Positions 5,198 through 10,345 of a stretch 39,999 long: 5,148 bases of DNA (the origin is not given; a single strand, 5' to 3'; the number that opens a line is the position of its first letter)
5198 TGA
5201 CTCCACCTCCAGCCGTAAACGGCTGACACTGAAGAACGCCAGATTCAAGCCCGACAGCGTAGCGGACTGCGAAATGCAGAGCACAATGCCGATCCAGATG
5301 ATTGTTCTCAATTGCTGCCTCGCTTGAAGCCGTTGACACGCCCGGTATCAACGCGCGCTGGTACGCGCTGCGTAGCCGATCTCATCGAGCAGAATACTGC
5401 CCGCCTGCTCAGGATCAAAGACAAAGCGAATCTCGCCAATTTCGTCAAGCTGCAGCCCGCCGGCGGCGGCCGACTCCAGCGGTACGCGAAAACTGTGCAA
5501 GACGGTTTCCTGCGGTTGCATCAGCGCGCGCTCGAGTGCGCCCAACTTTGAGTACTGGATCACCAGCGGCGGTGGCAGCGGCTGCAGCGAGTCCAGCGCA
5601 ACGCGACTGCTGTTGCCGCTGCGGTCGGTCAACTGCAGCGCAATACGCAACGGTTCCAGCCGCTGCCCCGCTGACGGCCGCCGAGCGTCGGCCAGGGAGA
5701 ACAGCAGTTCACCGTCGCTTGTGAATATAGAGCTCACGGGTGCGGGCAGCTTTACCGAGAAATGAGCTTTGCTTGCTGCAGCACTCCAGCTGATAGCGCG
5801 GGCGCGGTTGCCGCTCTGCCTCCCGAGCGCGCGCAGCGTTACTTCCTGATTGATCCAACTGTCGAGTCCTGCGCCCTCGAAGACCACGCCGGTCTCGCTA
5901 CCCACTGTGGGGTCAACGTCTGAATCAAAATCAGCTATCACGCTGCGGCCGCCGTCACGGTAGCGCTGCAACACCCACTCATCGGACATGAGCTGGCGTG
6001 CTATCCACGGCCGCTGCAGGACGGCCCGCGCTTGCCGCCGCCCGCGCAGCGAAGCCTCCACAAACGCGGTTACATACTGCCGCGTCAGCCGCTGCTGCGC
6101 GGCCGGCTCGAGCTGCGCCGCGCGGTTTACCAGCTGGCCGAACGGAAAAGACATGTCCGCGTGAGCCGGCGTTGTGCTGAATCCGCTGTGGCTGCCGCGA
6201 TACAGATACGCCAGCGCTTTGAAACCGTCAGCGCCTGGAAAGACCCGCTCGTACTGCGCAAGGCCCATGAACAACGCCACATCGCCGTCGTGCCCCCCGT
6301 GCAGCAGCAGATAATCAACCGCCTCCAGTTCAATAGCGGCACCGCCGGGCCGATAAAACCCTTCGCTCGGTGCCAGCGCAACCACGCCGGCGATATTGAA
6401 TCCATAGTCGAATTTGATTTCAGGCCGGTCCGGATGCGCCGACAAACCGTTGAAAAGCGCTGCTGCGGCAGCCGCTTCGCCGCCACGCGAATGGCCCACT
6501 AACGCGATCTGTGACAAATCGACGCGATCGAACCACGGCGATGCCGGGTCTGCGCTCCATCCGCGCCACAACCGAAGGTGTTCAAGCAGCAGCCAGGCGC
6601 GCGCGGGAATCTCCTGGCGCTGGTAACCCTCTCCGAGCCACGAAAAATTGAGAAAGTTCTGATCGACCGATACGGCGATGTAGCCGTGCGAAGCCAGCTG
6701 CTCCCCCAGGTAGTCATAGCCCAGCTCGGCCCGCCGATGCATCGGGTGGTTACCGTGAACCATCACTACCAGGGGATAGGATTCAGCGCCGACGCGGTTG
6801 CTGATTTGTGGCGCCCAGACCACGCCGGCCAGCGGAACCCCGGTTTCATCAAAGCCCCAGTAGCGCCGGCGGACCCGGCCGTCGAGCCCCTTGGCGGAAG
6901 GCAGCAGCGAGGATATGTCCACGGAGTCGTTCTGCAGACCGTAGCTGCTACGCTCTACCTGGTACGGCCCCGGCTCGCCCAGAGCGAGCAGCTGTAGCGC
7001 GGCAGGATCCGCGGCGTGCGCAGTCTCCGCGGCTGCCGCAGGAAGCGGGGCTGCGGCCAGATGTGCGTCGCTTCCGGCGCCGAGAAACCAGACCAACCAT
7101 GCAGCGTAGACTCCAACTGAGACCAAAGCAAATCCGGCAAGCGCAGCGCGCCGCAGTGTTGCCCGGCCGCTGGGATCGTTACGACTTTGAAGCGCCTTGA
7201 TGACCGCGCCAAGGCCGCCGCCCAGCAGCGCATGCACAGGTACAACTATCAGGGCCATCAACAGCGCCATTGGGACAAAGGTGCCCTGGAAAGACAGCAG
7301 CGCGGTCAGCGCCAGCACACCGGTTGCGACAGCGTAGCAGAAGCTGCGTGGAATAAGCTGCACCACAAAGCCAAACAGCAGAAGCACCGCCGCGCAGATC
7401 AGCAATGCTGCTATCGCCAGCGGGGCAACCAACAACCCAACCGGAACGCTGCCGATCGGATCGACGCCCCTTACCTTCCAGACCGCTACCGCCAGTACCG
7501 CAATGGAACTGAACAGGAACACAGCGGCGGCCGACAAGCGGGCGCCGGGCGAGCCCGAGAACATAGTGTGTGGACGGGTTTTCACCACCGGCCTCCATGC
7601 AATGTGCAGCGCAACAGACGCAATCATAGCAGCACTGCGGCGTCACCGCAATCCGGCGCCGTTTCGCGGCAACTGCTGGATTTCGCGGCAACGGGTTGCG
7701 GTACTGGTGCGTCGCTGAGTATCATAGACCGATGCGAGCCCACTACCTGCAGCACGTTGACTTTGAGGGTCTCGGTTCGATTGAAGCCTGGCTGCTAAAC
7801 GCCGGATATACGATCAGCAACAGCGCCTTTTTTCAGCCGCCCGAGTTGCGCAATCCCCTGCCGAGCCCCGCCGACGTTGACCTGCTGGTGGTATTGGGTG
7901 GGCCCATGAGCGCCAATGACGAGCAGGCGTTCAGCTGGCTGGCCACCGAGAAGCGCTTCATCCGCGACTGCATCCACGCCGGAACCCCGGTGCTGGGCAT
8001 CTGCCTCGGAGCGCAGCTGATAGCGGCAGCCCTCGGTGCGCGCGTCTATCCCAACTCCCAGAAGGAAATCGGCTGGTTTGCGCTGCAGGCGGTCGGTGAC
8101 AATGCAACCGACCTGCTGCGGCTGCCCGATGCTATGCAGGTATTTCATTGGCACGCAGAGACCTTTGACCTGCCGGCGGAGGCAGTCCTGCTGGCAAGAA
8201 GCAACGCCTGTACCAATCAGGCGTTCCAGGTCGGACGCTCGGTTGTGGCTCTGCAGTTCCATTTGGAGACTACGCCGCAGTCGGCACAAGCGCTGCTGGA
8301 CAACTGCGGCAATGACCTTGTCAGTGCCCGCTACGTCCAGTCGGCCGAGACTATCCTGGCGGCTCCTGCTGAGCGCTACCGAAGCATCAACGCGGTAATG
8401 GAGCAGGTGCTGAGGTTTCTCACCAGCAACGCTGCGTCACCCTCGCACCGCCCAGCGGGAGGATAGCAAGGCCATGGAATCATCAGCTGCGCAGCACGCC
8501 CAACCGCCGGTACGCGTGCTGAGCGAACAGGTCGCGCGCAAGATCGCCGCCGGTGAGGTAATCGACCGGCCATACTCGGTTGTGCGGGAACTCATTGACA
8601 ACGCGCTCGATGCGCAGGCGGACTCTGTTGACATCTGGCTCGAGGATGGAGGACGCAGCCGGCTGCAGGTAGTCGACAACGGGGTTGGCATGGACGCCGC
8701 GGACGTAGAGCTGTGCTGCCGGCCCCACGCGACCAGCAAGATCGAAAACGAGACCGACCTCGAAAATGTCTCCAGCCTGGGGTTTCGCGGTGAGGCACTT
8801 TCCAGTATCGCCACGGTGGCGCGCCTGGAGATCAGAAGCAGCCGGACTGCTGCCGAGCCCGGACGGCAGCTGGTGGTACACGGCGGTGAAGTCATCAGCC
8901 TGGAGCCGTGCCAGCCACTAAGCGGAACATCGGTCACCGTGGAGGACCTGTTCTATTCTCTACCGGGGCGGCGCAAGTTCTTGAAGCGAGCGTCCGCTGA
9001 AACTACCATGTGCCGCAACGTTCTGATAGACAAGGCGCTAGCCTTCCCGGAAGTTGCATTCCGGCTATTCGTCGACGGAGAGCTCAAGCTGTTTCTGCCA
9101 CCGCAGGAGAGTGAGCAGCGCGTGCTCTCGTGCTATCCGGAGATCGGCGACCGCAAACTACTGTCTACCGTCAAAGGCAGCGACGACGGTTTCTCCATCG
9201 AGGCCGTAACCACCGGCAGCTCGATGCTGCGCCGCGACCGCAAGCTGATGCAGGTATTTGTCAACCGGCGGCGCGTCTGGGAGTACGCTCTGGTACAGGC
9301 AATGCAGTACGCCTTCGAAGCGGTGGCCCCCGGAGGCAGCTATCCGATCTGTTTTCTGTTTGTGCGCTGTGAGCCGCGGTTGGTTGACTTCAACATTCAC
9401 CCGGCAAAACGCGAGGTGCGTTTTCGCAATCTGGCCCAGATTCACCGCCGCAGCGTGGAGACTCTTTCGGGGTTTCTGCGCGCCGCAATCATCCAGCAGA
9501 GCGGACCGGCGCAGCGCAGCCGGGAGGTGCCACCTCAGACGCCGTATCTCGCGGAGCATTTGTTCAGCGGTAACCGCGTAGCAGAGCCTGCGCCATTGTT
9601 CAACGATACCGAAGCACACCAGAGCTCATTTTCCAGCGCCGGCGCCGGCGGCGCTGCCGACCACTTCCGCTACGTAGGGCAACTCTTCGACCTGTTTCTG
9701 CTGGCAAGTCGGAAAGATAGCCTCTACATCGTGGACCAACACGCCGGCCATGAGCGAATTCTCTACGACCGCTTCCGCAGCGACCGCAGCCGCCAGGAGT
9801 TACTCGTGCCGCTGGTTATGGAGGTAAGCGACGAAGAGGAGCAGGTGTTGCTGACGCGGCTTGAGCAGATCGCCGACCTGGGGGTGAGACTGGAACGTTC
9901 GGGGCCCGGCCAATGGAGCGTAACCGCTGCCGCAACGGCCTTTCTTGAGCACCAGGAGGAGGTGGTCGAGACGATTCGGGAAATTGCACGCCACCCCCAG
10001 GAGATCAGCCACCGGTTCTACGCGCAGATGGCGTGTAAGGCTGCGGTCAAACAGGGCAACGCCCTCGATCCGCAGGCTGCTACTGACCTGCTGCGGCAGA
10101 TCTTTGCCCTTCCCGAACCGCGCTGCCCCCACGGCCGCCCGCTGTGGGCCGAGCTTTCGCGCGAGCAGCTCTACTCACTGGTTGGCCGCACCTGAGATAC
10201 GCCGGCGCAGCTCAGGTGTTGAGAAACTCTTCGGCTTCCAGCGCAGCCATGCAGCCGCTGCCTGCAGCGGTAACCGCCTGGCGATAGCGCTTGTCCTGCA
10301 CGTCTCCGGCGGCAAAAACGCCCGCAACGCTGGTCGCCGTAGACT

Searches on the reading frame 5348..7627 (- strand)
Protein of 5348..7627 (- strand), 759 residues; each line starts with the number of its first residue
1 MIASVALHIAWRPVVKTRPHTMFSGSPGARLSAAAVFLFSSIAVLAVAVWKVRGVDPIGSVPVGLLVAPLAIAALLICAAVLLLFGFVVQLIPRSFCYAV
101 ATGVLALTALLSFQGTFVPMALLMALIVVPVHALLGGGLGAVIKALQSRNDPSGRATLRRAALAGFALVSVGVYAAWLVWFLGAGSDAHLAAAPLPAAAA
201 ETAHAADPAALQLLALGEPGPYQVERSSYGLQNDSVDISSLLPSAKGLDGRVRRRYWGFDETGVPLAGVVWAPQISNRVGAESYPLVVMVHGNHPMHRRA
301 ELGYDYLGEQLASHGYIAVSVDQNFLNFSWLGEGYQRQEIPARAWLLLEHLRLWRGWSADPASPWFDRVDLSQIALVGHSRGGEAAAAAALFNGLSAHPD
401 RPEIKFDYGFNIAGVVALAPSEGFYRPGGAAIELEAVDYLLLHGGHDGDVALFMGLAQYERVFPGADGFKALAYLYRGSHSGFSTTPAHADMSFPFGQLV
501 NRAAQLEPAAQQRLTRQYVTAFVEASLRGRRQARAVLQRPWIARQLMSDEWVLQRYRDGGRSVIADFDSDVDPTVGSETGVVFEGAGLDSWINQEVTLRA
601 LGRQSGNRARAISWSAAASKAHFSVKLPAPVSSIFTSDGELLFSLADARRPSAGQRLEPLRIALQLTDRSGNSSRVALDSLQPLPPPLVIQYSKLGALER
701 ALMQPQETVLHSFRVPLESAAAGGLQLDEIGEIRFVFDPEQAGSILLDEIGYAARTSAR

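Call 78: search_protein_families(library=pfam, proteins=[window:5348-7627:-], max_evalue=0.00001)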
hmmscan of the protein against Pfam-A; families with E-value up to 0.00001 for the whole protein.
window:5348-7627:- (759 aa): 1 family
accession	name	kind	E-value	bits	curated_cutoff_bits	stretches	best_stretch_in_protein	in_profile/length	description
PF07224.18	Chlorophyllase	-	1.7e-06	27.5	26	1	282-393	40-137/301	Chlorophyllase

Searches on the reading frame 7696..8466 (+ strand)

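Call 78: search_protein_families(library=pfam, proteins=[window:7696-8466:+], max_evalue=0.00001)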
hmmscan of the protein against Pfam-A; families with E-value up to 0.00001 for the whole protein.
window:7696-8466:+ (256 aa): 2 families
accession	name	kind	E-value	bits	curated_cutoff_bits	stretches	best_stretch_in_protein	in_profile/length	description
PF00117.34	GATase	-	1.4e-21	77.5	22.8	1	58-203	40-185/190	Glutamine amidotransferase class-I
PF07722.19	Peptidase_C26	-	3.8e-06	27.3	20.5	1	83-123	92-132/219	Peptidase C26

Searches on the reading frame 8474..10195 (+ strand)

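Call 78: search_protein_families(library=pfam, proteins=[window:8474-10195:+], max_evalue=0.00001)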
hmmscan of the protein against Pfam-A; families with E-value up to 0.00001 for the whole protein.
window:8474-10195:+ (573 aa): 4 families
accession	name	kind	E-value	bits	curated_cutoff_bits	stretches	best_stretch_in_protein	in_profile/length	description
PF08676.16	MutL_C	-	1.4e-26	93.3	25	1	401-530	1-141/142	MutL C terminal dimerisation domain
PF01119.25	DNA_mis_repair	-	4.3e-23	81.6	26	1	231-332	14-115/119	DNA mismatch repair protein, C-terminal domain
PF13589.12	HATPase_c_3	-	2e-10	41.2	25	1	35-124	5-94/137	Histidine kinase-, DNA gyrase B-, and HSP90-like ATPase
PF02518.31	HATPase_c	-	1.1e-08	36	26.4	1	30-95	3-64/111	Histidine kinase-, DNA gyrase B-, and HSP90-like ATPase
